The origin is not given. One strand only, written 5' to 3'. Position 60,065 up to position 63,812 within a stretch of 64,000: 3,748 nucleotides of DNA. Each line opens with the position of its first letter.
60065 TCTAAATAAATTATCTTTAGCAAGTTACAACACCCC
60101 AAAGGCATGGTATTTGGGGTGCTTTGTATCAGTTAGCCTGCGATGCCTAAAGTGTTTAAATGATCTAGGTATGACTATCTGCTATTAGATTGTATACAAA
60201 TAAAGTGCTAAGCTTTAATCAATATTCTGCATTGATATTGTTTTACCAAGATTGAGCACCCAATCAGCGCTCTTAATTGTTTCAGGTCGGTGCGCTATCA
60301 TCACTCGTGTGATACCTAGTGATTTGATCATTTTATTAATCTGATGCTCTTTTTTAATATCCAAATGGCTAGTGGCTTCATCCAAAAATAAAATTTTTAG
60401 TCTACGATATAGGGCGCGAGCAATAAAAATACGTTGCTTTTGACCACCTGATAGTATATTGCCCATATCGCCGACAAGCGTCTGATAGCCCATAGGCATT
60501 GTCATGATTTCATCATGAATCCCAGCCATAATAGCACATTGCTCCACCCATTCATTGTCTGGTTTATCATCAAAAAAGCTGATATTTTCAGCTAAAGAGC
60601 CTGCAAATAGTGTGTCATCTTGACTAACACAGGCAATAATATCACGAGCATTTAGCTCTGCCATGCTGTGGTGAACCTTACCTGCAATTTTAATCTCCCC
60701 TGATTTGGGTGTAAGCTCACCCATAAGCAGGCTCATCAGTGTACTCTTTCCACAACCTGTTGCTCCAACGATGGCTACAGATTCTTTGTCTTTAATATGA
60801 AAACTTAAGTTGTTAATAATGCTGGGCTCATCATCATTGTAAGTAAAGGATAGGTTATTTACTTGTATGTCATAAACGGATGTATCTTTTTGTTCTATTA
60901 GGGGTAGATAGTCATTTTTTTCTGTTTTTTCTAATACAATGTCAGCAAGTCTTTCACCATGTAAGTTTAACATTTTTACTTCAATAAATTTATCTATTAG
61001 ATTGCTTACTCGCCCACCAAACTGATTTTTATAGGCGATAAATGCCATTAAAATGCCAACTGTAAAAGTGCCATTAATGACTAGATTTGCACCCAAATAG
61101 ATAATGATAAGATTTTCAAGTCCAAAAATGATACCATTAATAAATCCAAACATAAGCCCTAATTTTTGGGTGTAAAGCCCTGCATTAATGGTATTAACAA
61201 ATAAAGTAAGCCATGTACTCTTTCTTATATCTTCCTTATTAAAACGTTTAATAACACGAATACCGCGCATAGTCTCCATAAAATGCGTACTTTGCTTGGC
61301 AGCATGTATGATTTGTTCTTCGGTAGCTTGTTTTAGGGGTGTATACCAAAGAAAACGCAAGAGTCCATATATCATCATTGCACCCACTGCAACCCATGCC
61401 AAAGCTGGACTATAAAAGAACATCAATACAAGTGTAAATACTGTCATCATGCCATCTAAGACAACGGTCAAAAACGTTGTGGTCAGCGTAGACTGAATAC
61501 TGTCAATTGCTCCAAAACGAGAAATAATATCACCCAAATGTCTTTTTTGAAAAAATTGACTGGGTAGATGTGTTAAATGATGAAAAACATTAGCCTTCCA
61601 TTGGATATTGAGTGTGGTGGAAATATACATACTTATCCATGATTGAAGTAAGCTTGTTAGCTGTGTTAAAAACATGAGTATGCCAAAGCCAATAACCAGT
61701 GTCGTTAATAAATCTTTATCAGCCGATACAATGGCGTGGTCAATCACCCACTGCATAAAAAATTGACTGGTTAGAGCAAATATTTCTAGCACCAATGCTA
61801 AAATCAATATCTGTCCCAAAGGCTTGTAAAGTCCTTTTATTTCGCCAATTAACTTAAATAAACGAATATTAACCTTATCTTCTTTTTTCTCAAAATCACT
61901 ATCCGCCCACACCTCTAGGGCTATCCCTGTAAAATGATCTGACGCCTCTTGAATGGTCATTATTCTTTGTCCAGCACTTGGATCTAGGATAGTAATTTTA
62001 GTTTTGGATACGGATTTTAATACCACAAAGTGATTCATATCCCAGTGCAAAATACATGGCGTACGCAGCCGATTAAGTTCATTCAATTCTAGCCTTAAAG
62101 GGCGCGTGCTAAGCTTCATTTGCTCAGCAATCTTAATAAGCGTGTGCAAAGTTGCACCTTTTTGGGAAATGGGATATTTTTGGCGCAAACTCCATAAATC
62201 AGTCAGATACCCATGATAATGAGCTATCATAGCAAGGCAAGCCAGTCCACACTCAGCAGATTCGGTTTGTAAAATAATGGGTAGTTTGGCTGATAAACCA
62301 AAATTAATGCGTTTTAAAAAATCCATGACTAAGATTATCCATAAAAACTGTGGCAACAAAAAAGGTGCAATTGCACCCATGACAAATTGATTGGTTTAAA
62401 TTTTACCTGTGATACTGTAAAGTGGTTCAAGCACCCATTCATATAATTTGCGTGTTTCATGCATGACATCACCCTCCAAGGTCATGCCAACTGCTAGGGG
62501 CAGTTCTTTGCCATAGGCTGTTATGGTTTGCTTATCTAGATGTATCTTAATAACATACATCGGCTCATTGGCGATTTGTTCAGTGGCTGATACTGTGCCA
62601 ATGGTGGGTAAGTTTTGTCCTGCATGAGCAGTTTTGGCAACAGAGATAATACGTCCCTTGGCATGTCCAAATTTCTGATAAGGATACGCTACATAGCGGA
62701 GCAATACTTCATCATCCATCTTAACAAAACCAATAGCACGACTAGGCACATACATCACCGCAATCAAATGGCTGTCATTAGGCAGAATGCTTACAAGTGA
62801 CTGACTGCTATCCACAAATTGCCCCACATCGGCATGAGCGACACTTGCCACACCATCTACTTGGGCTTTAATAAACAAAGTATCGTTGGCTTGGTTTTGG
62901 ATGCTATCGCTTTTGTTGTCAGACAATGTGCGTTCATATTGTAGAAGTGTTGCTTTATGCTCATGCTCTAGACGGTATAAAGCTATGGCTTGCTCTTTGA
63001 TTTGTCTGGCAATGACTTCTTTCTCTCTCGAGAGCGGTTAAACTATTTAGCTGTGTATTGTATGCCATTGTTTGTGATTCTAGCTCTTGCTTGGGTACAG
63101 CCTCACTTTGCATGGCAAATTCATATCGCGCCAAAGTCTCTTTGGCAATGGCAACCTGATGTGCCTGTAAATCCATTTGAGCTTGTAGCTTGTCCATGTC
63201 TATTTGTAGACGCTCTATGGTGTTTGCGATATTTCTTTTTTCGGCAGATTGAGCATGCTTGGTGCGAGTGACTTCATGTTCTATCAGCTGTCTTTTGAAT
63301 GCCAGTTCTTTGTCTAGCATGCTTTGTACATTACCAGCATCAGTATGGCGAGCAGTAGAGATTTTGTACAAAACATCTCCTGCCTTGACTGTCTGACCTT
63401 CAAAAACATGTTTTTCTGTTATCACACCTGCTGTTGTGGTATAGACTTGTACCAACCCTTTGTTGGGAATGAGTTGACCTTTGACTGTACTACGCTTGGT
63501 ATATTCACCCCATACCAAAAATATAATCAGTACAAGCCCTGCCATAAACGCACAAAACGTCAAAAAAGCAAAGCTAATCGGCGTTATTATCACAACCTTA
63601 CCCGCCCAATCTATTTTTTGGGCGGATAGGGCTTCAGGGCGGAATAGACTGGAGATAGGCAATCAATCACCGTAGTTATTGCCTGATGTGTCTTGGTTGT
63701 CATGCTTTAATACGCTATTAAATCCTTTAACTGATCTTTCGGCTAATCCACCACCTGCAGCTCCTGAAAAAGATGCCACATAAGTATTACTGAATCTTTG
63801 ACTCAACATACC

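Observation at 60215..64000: Uncharacterised microcin-like bacteriocin system (GG-leader precursor + HlyD + C39-ABC exporter)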

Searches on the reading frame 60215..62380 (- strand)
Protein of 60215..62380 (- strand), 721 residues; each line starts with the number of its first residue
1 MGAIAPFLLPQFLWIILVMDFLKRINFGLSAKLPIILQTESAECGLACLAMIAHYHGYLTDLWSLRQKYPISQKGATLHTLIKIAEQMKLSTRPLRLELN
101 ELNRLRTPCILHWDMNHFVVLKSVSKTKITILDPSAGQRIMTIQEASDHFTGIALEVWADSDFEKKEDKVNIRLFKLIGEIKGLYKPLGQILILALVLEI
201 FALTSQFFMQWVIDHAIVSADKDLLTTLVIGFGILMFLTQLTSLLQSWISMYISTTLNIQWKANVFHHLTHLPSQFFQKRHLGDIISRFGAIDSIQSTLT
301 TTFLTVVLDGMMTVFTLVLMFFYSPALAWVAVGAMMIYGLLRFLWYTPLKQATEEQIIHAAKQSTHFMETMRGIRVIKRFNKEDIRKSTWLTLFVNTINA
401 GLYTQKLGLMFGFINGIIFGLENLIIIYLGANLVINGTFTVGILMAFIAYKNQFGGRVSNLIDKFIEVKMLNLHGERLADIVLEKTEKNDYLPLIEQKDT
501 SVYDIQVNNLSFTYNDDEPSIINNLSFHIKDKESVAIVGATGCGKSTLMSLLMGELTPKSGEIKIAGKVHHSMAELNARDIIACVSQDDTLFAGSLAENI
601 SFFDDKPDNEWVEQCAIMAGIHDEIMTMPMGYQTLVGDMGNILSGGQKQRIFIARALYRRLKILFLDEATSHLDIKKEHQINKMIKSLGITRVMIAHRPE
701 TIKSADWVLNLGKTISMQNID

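Call 3: search_protein_families(library=pfam, proteins=[window:60215-62380:-], max_evalue=0.1)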
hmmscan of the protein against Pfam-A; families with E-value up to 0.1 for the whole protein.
window:60215-62380:- (721 aa): 21 families
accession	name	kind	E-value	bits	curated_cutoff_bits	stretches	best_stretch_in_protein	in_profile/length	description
PF00664.28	ABC_membrane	-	2.2e-41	142.8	28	1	191-457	4-273/274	ABC transporter transmembrane region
PF03412.21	Peptidase_C39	-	4.1e-37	127.4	22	1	33-160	2-131/133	Peptidase C39 family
PF00005.33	ABC_tran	-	6.6e-29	101.7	25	1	523-671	2-137/137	ABC transporter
PF02463.25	SMC_N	-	1.7e-06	28.1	40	1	624-710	135-210/220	RecF/RecN/SMC N terminal domain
PF03193.22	RsgA_GTPase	-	6.8e-05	23.2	30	1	481-564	58-138/174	RsgA GTPase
PF01935.23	DUF87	-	0.00059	20.4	23.2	1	533-557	24-48/220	Helicase HerA, central domain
PF13555.12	AAA_29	-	0.003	17.7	27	1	526-554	16-44/61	P-loop containing region of AAA domain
PF01926.29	MMR_HSR1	-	0.008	16.7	21.9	1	535-561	2-27/113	50S ribosome-binding GTPase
PF00910.28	RNA_helicase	-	0.02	15.8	21.5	1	536-568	2-27/105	RNA helicase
PF13401.12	AAA_22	-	0.027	15.2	27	1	531-558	4-31/130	AAA domain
PF13173.12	AAA_14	-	0.029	14.8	27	0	533-559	3-29/129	AAA domain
PF00270.35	DEAD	-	0.029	14.6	26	0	633-689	96-146/167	DEAD/DEAH box helicase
PF04851.21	ResIII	-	0.036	14.4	22.5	1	518-562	8-53/164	Type III restriction enzyme, res subunit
PF12775.13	AAA_7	-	0.036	14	25.8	1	525-559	26-60/181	P-loop containing dynein motor region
PF13476.12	AAA_23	-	0.038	15.1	27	1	527-561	17-48/201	AAA domain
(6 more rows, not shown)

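Call 4: search_protein_families(library=ncbifam, proteins=[window:60215-62380:-], max_evalue=0.1)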
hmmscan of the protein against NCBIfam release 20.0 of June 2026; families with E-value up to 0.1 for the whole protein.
window:60215-62380:- (721 aa): 194 families (the best 25 are shown)
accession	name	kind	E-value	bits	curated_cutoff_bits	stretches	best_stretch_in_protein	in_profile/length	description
TIGR03796.1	NHLM_micro_ABC1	equivalog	7.2e-139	464.1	853.3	1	32-713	1-688/710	NHLP family bacteriocin export ABC transporter peptidase/permease/ATPase subunit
TIGR01846.1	type_I_sec_HlyB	subfamily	3.6e-109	366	725.55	1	45-713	1-666/694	type I secretion system permease/ATPase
TIGR03797.1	NHLM_micro_ABC2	equivalog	2.4e-99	333.7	709.4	1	77-711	31-657/686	NHLP bacteriocin export ABC transporter permease/ATPase subunit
TIGR03375.1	type_I_sec_LssB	subfamily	3.9e-97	326.2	693.1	1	46-709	4-672/696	type I secretion system permease/ATPase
TIGR01193.1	bacteriocin_ABC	subfamily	4.1e-97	326.4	523.85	1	38-711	1-681/708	peptide cleavage/export ABC transporter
NF045998.1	cleave_ABC_plasm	equivalog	9.2e-80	268.7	500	1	38-688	2-648/673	Mbov_0121 family peptidase domain-containing ABC transporter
TIGR02204.1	MsbA_rel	hypoth_equivalog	2.7e-73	247.6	780.4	1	185-711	16-547/576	ABC transporter, permease/ATP-binding protein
TIGR00958.1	3a01208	subfamily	4.3e-72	243.5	874.6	1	162-713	140-688/711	antigen peptide transporter 2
TIGR02203.1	MsbA_lipidA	equivalog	2.1e-68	231.2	602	1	187-711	11-541/572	lipid A export permease/ATP-binding protein MsbA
TIGR01842.1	type_I_sec_PrtD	subfamily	1.3e-63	215.4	510.15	1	190-711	10-526/544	type I secretion system permease/ATPase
NF052233.1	CphA_assoc_ABC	equivalog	2.9e-61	207.8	880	1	223-711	227-715/766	cyanophycin metabolism-associated ABC transporter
TIGR02857.1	CydD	equivalog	3.1e-61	207.9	435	2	496-711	316-529/529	thiol reductant ABC exporter subunit CydD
NF010178.0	PRK13657.1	equivalog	8.7e-60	202.8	733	1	187-712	19-543/588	glucan ABC transporter ATP-binding protein/ permease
NF045513.1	HepA_fam_ABC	equivalog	5.4e-57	193.5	725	1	208-711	75-581/610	heterocyst formation ABC transporter subunit HepA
NF008381.0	PRK11176.1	equivalog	1.8e-56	191.7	867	1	167-710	5-550/582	lipid A ABC transporter ATP-binding protein/permease MsbA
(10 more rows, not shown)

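Call 19: find_related_loci(query=window:60215-62380:-, collection=genome_contigs, flank=8000)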
Query window:60215-62380:- (721 aa) in genome_contigs; peptide patterns used: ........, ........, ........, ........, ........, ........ (x = any residue, [..] = any of these).
599 stretches matched a pattern (row limit reached: there are more); 587 encode a relative of the query (tblastn E <= 1e-3); the best 80 are kept; 80 distinct loci.
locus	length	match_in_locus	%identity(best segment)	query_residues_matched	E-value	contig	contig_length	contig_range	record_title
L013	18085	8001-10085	74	13-711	0e+0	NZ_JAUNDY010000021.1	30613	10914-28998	MAG: Moraxella sp. isolate S24M_Sa_18 NODE_490_length_30613_cov_42.185156, whole genome shotgun sequence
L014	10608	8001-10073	73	21-711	0e+0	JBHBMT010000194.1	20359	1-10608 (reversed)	MAG: Moraxella sp. isolate D-25_MAG_29 D-25__153506, whole genome shotgun sequence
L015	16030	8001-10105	74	7-713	0e+0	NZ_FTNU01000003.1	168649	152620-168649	Moraxella cuniculi DSM 21768, whole genome shotgun sequence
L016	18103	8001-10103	65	19-716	0e+0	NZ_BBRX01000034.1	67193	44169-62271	Acinetobacter rudis strain DSM 24031, whole genome shotgun sequence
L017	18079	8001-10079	60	19-711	0e+0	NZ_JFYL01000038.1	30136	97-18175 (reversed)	Acinetobacter sp. Ver3 contig00038, whole genome shotgun sequence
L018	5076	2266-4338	51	18-711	0e+0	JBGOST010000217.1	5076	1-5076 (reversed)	MAG: Usitatibacter sp. isolate OBJ_0618_7090110_180 k141_10140131_length_5076_cov_34.0000, whole genome shotgun sequence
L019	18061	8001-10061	50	24-711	0e+0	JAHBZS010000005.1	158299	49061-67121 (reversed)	MAG: Rubrivivax sp. isolate ACE_PRO48 PRO48_5, whole genome shotgun sequence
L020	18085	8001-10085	50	24-720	0e+0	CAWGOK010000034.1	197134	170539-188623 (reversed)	MAG: uncultured beta proteobacterium isolate MFD09730.bin.2.53 genome assembly, contig: contig_49536, whole genome shotg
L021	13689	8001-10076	50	24-716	0e+0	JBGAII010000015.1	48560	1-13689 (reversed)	MAG: Rubrivivax sp. isolate MAG_MBR_H125.99 MBRH125-99_opera_contig_2312, whole genome shotgun sequence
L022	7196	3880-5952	51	18-711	0e+0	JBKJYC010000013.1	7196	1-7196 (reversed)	MAG: Usitatibacter sp. isolate swi_bin.197 k127_14882421, whole genome shotgun sequence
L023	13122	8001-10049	48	24-709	0e+0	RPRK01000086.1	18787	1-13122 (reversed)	MAG: Burkholderiales bacterium isolate metabat2.802 metabat2.802_Contig_1062383, whole genome shotgun sequence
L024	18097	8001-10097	48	22-720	0e+0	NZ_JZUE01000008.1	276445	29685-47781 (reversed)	Aquincola tertiaricarbonis strain MIMtkpLc11 contig8, whole genome shotgun sequence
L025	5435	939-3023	47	25-720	0e+0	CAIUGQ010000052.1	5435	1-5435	MAG: uncultured Burkholderiales bacterium isolate Loclat_bin-06114 genome assembly, contig: bin-06114:052/741, whole gen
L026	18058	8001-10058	49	30-720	0e+0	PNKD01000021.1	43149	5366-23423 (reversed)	MAG: Leptothrix sp. (in: b-proteobacteria) isolate PR.3.46 PR_1000294_43149, whole genome shotgun sequence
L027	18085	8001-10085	49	24-720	0e+0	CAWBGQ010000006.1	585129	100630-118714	MAG: uncultured proteobacterium isolate MFD04716.bin.2.31 genome assembly, contig: contig_10455, whole genome shotgun se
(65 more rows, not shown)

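Call 60: search_protein_families(library=pfam, proteins=[L015:5507-6661:+], max_evalue=1)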
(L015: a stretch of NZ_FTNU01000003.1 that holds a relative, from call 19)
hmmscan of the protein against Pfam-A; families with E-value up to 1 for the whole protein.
L015:5507-6661:+ (384 aa): 7 families
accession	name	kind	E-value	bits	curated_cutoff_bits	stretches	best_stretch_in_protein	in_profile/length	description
PF08007.18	JmjC_2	-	4.6e-28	97.7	22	1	97-220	4-120/127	JmjC domain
PF13621.12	Cupin_8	-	2.3e-08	34.7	27.4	1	129-211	139-236/252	Cupin-like domain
PF20514.4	ROXA-like_wH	-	0.0014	19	22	1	266-380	3-119/119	ROXA-like winged helix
PF05591.17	T6SS_VipA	-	0.11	12.7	24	1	233-278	108-153/155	Type VI secretion system, VipA, VC_A0107 or Hcp2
PF20701.3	HetE-N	-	0.12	13.1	25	0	241-283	28-70/102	Het-E N-terminal domain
PF21386.2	IntS11_C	-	0.17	12.7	27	1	317-370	20-73/92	Integrator IntS11, C-terminal domain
PF09543.15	DUF2379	-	0.18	12.7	21.1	1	320-379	10-64/116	Protein of unknown function (DUF2379)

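Call 61: search_protein_families(library=ncbifam, proteins=[L015:5507-6661:+], max_evalue=1)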
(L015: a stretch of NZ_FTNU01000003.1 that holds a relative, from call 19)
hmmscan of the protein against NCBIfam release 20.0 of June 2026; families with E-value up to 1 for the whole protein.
L015:5507-6661:+ (384 aa): 2 families
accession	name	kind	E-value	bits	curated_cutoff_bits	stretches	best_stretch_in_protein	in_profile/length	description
NF042927.1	capsid_Caudo_2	equivalog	0.025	13.5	80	1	245-286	8-49/280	HK97-fold major capsid protein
TIGR03358.1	VI_chp_5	equivalog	0.09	12.5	97.25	1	234-278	112-156/160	type VI secretion system contractile sheath small subunit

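Call 73: find_encoding_contigs(protein=window:60215-62380:-, flank=10000, max_places=10)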
Protein window:60215-62380:- (721 aa): 5 contigs read that carry it; 5 places shown.
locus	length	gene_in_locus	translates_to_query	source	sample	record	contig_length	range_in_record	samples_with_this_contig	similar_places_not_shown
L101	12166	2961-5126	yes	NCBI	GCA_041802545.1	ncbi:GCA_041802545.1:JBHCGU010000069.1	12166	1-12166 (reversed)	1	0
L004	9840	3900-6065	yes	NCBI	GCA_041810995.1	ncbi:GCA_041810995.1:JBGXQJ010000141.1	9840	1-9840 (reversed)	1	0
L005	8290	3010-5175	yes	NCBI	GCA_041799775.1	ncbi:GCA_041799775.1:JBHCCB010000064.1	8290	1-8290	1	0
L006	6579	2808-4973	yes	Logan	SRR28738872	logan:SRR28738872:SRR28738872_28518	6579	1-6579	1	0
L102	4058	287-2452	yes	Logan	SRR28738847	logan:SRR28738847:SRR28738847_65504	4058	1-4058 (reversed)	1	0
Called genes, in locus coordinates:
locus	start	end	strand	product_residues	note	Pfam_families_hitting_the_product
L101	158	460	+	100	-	-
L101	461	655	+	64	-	-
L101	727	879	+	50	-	-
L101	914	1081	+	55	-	-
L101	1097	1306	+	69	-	-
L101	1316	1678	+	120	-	-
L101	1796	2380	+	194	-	-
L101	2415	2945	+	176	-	PF26002:Beta-barrel_AprE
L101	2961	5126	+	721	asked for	PF03412:Peptidase_C39, PF00664:ABC_membrane, PF00005:ABC_tran, PF02463:SMC_N (faint)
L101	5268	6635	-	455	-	PF07063:HGLS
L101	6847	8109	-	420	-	PF00202:Aminotran_3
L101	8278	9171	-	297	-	PF00126:HTH_1, PF03466:LysR_substrate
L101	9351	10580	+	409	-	PF00389:2-Hacid_dh, PF02826:2-Hacid_dh_C, PF22629:ACT_AHAS_ss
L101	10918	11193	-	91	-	PF00583:Acetyltransf_1, PF13302:Acetyltransf_3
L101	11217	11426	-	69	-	-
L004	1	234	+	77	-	?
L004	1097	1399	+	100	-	-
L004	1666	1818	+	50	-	-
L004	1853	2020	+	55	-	-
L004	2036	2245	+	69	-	-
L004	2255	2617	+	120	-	-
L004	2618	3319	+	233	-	-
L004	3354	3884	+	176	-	PF26002:Beta-barrel_AprE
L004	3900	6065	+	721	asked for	PF03412:Peptidase_C39, PF00664:ABC_membrane, PF00005:ABC_tran, PF02463:SMC_N (faint)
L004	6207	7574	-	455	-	PF07063:HGLS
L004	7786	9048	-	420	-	PF00202:Aminotran_3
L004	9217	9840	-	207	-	?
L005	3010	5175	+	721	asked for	PF03412:Peptidase_C39, PF00664:ABC_membrane, PF00005:ABC_tran, PF02463:SMC_N (faint)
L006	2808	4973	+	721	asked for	PF03412:Peptidase_C39, PF00664:ABC_membrane, PF00005:ABC_tran, PF02463:SMC_N (faint)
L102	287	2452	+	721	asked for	PF03412:Peptidase_C39, PF00664:ABC_membrane, PF00005:ABC_tran, PF02463:SMC_N (faint)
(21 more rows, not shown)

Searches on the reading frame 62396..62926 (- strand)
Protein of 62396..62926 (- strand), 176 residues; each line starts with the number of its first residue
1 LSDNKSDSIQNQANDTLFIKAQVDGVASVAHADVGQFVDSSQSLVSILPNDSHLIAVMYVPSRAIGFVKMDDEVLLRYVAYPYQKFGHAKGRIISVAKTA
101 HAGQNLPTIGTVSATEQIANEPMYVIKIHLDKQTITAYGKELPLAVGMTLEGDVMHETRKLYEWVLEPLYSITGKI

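Call 3: search_protein_families(library=pfam, proteins=[window:62396-62926:-], max_evalue=0.1)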
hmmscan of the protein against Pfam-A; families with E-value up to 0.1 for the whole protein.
window:62396-62926:- (176 aa): 3 families
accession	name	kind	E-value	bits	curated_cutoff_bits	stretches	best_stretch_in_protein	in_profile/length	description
PF13437.12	HlyD_3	-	4e-10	40.8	22.2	1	19-107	2-88/106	HlyD family secretion protein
PF16576.10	HlyD_D23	-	2.3e-05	24.2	30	1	11-98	103-186/214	Barrel-sandwich domain of CusB or HlyD membrane-fusion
PF00529.27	CusB_dom_1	-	0.0036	18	26.5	1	70-149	11-82/89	Cation efflux system protein CusB domain 1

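Call 4: search_protein_families(library=ncbifam, proteins=[window:62396-62926:-], max_evalue=0.1)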
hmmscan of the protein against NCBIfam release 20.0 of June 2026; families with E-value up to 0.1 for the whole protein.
window:62396-62926:- (176 aa): 4 families
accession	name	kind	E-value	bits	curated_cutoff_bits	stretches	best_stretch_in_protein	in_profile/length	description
TIGR01843.1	type_I_hlyD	subfamily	1.1e-21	77.3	208.65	1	12-172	266-414/422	HlyD family type I secretion periplasmic adaptor subunit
TIGR00998.1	8a0101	subfamily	0.00065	18.7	390.8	1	18-150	206-330/334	EmrA/EmrK family multidrug efflux transporter periplasmic adaptor subunit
TIGR03794.1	NHLM_micro_HlyD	equivalog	0.0022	16.9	156.2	1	7-130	244-372/421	NHLP bacteriocin system secretion protein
TIGR01730.1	RND_mfp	subfamily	0.0043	16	94.9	1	18-85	136-202/322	efflux RND transporter periplasmic adaptor subunit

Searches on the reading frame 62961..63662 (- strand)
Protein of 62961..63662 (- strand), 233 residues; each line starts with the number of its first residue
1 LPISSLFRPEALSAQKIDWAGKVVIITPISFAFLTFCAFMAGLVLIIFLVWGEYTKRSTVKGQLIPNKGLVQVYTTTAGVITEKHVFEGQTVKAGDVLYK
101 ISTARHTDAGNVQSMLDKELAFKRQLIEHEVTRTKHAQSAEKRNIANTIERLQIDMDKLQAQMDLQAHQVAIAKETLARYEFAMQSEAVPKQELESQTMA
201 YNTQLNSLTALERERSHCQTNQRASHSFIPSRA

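Call 3: search_protein_families(library=pfam, proteins=[window:62961-63662:-], max_evalue=0.1)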
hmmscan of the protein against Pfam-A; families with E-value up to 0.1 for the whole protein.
window:62961-63662:- (233 aa): 6 families
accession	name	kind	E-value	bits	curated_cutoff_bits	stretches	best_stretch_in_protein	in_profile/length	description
PF13533.13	Biotin_lipoyl_2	-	6.7e-05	23.1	29.8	1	77-101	7-31/32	Biotin-lipoyl like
PF16576.10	HlyD_D23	-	0.0001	22.1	30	1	71-104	109-142/214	Barrel-sandwich domain of CusB or HlyD membrane-fusion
PF13437.12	HlyD_3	-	0.018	16.2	22.2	1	77-103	6-32/106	HlyD family secretion protein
PF08663.15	HalX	-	0.037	14.9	23.2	1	119-165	14-60/68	HalX domain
PF00364.28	Biotin_lipoyl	-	0.054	13.8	22.1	0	72-101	44-73/73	Biotin-requiring enzyme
PF19741.4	DUF6230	-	0.079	13.7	27.5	0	148-204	69-127/145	Family of unknown function (DUF6230)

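Call 4: search_protein_families(library=ncbifam, proteins=[window:62961-63662:-], max_evalue=0.1)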
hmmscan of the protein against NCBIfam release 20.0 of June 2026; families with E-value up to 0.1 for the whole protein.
window:62961-63662:- (233 aa): 19 families
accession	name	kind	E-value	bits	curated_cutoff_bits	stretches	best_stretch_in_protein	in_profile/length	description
TIGR02971.1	heterocyst_DevB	subfamily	5.4e-10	39.2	129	1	61-226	4-169/327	ABC exporter membrane fusion protein, DevB family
TIGR01843.1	type_I_hlyD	subfamily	4.6e-09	35.8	208.65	1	38-214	9-189/422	HlyD family type I secretion periplasmic adaptor subunit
TIGR03794.1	NHLM_micro_HlyD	equivalog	5.8e-09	35.3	156.2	1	43-203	31-188/421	NHLP bacteriocin system secretion protein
TIGR00998.1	8a0101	subfamily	8.3e-08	31.5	390.8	1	45-214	13-168/334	EmrA/EmrK family multidrug efflux transporter periplasmic adaptor subunit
TIGR01730.1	RND_mfp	subfamily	1.5e-07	30.7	94.9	1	56-179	13-134/322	efflux RND transporter periplasmic adaptor subunit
NF004309.0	PRK05704.1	equivalog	1.6e-05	24.4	449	1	63-199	38-170/408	2-oxoglutarate dehydrogenase complex dihydrolipoyllysine-residue succinyltransferase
NF007785.0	PRK10476.1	equivalog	4.2e-05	22.5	376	1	38-173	18-157/347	multidrug transporter subunit MdtN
NF007850.1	PRK10559.1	equivalog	6.3e-05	22.2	400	1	44-180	15-143/303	p-hydroxybenzoic acid efflux pump subunit AaeA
NF033138.2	RND-peri-MexC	equivalog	0.00013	21.2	625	1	57-140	51-130/375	MexC family multidrug efflux RND transporter periplasmic adaptor subunit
TIGR01347.1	sucB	equivalog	0.00055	19.3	378.65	1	65-211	38-180/404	dihydrolipoyllysine-residue succinyltransferase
NF007132.1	PRK09578.1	equivalog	0.0019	17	512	1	72-122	67-118/396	MexX/AxyX family multidrug efflux RND transporter periplasmic adaptor subunit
NF008589.1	PRK11556.1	equivalog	0.0035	16.3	391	0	150-209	116-177/392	MdtA/MuxA family multidrug efflux RND transporter periplasmic adaptor subunit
TIGR00999.1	8a0102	subfamily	0.0042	16.2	319.3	1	70-106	92-128/271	CzcB/NccB family metal efflux transporter periplasmic adaptor subunit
NF007362.0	PRK09859.1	equivalog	0.0049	16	738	1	40-119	32-111/385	multidrug transporter subunit MdtE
TIGR01000.1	bacteriocin_acc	subfamily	0.0076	15.2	258.85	1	45-104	35-94/457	bacteriocin secretion accessory protein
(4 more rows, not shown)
